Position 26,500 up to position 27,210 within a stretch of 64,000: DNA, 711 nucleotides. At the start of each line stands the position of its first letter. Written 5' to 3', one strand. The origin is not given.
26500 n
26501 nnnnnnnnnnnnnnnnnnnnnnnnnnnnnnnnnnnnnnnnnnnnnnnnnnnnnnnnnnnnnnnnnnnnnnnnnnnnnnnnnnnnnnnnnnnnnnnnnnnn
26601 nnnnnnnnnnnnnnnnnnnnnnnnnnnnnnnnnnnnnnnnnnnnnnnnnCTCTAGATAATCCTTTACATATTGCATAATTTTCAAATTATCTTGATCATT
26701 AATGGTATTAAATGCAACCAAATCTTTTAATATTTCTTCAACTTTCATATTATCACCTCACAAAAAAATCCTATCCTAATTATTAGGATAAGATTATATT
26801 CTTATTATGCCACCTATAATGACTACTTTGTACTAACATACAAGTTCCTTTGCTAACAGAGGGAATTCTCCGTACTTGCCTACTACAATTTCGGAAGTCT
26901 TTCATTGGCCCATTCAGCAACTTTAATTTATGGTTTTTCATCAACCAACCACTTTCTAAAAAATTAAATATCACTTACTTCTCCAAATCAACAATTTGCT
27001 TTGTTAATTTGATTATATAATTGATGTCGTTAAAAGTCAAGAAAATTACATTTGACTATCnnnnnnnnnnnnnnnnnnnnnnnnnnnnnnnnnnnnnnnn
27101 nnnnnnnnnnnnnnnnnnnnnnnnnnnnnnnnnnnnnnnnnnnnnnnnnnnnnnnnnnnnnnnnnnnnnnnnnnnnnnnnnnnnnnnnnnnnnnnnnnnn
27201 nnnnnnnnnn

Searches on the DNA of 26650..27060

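Call 38: search_rna_families(source=window, start=26650, end=27060, threshold=evalue, max_evalue=0.001, show_alignments=1)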
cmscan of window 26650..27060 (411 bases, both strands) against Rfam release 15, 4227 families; matches with E-value up to 0.001: 1.
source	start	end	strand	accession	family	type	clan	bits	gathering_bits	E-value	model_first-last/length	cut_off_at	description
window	26781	27000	-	RF00230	T-box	Cis-reg; leader;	-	79.5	93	9.3e-18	1-219/219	no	T-box leader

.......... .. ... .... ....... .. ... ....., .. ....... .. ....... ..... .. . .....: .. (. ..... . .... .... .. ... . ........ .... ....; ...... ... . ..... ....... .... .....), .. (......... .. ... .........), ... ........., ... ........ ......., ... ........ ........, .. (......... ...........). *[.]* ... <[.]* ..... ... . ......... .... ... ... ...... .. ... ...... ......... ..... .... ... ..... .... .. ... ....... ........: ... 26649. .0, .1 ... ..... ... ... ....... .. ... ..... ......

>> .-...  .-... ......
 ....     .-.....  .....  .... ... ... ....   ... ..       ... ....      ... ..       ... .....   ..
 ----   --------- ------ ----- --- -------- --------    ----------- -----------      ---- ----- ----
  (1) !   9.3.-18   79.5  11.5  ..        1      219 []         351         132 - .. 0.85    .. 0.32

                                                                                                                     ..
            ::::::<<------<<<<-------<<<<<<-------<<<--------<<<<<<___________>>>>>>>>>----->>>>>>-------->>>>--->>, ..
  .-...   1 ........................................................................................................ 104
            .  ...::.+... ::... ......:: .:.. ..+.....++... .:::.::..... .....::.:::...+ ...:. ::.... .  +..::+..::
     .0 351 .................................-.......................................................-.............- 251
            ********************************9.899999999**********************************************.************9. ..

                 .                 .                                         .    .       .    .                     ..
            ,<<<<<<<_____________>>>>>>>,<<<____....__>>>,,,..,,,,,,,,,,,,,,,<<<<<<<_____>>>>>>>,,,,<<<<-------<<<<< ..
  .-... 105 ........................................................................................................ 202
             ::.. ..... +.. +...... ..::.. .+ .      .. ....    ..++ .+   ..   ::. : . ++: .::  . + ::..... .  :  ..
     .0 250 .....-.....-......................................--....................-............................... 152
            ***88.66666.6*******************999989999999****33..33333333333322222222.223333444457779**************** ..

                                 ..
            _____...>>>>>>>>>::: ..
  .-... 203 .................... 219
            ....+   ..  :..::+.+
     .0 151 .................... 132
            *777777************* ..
